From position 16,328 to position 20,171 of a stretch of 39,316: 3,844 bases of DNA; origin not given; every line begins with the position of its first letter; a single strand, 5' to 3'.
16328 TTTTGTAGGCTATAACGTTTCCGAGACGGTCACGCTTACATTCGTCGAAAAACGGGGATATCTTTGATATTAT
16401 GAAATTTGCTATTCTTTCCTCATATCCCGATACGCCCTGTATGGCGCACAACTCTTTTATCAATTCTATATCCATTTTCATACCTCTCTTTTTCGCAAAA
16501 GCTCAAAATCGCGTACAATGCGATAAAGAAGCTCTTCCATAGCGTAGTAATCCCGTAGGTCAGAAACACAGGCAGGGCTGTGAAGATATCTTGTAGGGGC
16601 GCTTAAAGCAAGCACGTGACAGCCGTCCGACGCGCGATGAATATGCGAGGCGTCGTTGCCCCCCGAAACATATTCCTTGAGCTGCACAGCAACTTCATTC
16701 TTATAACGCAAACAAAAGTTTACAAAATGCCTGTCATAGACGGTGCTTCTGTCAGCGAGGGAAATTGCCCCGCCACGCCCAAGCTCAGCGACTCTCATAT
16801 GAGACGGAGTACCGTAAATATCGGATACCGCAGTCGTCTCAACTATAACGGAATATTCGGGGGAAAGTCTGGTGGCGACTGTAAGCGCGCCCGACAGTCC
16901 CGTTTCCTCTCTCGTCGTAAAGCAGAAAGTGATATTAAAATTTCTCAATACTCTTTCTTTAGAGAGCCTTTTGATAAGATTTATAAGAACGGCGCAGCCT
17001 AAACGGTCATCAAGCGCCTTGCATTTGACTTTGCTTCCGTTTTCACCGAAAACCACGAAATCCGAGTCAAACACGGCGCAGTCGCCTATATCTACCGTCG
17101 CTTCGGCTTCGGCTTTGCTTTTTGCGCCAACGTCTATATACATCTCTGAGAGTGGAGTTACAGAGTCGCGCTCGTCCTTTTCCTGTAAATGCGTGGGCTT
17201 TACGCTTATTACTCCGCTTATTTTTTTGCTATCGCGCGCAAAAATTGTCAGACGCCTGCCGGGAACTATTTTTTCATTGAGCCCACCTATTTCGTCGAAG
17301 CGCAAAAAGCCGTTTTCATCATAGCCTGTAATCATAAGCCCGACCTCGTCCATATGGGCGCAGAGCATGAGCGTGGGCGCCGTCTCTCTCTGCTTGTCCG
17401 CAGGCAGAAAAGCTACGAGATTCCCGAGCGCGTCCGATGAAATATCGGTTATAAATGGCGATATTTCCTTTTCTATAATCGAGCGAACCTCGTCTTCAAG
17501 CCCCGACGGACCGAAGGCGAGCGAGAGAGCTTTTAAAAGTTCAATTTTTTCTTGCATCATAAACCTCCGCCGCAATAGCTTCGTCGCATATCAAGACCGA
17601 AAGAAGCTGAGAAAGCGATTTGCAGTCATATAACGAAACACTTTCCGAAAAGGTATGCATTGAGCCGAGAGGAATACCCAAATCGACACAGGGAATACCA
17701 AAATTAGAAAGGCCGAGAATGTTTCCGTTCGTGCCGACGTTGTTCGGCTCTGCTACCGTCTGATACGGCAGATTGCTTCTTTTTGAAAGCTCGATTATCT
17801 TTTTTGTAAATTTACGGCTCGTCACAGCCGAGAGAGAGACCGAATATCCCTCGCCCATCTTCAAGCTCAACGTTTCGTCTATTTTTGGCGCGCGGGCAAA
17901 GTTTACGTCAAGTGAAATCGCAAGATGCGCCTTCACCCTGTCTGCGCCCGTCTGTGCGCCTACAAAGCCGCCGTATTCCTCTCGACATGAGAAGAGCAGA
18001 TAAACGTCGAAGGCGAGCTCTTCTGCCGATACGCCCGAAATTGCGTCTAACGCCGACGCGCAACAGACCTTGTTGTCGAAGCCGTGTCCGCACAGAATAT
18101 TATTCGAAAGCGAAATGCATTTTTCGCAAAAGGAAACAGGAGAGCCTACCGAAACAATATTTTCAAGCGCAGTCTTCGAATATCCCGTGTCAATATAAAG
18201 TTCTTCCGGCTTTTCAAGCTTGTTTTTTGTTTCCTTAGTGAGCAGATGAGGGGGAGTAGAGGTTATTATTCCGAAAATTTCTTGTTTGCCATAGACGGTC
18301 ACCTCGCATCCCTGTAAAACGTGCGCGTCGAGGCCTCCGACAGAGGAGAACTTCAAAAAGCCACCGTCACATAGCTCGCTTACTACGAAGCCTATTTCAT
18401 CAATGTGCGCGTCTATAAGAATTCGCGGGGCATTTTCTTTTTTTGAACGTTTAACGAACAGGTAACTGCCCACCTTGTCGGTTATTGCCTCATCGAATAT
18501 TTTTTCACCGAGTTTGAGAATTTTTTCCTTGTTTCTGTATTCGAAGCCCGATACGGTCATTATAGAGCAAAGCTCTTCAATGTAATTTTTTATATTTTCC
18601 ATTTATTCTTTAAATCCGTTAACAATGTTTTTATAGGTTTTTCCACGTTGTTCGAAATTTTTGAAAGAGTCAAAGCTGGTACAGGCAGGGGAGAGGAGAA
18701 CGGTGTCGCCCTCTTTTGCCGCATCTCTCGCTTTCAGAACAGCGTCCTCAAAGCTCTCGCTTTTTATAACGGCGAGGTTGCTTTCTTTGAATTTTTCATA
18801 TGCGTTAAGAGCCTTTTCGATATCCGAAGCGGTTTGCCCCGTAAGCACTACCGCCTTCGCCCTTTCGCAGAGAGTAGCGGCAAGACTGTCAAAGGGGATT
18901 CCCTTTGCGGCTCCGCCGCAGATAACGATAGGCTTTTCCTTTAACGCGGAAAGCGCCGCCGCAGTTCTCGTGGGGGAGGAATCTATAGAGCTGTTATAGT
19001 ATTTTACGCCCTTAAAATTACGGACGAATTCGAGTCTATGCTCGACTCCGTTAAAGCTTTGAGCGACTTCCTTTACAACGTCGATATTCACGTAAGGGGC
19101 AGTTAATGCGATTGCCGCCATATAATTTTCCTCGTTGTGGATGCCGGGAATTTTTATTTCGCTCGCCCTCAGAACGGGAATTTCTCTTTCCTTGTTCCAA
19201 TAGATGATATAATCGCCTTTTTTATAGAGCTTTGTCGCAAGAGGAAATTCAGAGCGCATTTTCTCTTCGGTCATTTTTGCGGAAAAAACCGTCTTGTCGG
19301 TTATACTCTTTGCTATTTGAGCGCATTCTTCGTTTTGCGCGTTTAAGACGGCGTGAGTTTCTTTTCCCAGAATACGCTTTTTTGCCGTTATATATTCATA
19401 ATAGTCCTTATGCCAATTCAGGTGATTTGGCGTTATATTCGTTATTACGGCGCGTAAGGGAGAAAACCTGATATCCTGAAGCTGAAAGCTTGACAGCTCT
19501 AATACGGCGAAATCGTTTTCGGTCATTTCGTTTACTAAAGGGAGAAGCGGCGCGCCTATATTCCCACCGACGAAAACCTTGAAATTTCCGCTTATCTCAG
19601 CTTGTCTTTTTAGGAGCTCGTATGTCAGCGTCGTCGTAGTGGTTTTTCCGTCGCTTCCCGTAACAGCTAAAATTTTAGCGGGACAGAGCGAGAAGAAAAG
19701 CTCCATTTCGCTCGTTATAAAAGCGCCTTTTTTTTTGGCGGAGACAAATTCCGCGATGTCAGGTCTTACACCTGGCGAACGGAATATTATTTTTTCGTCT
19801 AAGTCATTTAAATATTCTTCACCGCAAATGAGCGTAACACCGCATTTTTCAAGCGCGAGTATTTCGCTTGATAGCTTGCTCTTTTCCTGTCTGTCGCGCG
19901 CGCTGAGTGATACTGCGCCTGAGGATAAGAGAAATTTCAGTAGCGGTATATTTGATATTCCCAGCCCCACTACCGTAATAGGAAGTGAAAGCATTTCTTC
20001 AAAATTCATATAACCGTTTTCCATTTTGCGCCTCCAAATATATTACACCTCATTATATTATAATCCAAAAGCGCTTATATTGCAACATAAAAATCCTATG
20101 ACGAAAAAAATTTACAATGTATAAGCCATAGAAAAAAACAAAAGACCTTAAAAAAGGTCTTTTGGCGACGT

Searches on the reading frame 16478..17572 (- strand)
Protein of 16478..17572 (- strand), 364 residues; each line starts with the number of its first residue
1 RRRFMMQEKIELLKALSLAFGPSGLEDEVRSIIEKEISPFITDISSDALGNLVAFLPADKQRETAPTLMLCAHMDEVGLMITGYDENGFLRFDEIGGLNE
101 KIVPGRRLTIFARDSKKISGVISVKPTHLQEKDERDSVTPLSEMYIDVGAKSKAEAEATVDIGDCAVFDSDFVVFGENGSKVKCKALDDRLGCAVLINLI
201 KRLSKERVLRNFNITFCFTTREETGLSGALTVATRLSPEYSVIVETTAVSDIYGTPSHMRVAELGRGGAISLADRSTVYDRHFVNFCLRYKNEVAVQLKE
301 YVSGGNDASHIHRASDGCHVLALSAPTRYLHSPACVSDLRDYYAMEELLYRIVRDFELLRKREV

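Call 79: search_protein_families(library=pfam, proteins=[window:16478-17572:-], max_evalue=0.00001)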
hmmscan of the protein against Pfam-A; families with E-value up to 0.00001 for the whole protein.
window:16478-17572:- (364 aa): 2 families
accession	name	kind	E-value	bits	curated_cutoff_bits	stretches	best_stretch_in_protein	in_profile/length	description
PF05343.19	Peptidase_M42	-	1.5e-78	264.3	23.2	1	60-348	8-292/292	M42 glutamyl aminopeptidase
PF04389.22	Peptidase_M28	-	2.8e-08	34.1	21.3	1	186-312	30-149/193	Peptidase family M28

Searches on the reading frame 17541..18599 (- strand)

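Call 79: search_protein_families(library=pfam, proteins=[window:17541-18599:-], max_evalue=0.00001)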
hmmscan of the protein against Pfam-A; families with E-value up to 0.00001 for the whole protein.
window:17541-18599:- (352 aa): 2 families
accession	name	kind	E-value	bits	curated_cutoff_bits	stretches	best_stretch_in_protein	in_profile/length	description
PF05343.19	Peptidase_M42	-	8.3e-61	206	23.2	1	46-332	3-292/292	M42 glutamyl aminopeptidase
PF02127.20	Peptidase_M18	-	6.5e-07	28.9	24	0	227-333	312-428/432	Aminopeptidase I zinc metalloprotease (M18)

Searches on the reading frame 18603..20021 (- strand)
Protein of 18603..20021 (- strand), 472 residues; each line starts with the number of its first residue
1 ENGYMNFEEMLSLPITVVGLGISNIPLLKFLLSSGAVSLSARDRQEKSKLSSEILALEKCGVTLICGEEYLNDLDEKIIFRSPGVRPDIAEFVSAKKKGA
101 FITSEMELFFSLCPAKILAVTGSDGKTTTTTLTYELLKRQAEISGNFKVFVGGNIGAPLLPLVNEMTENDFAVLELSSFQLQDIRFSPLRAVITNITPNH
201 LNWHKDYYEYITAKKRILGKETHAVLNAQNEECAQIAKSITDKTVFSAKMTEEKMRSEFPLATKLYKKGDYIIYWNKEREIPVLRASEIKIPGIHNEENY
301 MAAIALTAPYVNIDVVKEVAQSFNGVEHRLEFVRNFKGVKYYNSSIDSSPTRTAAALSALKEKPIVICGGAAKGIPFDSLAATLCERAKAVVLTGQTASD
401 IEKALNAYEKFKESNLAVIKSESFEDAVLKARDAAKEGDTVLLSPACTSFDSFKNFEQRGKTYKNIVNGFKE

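Call 79: search_protein_families(library=pfam, proteins=[window:18603-20021:-], max_evalue=0.00001)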
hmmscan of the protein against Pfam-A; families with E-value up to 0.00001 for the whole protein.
window:18603-20021:- (472 aa): 2 families
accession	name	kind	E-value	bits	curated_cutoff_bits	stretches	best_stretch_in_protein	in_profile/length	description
PF08245.18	Mur_ligase_M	-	4.2e-26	92.6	24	1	120-306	1-199/200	Mur ligase middle domain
PF02875.26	Mur_ligase_C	-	1.2e-12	49.2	28.4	1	328-447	1-127/127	Mur ligase, glutamate ligase domain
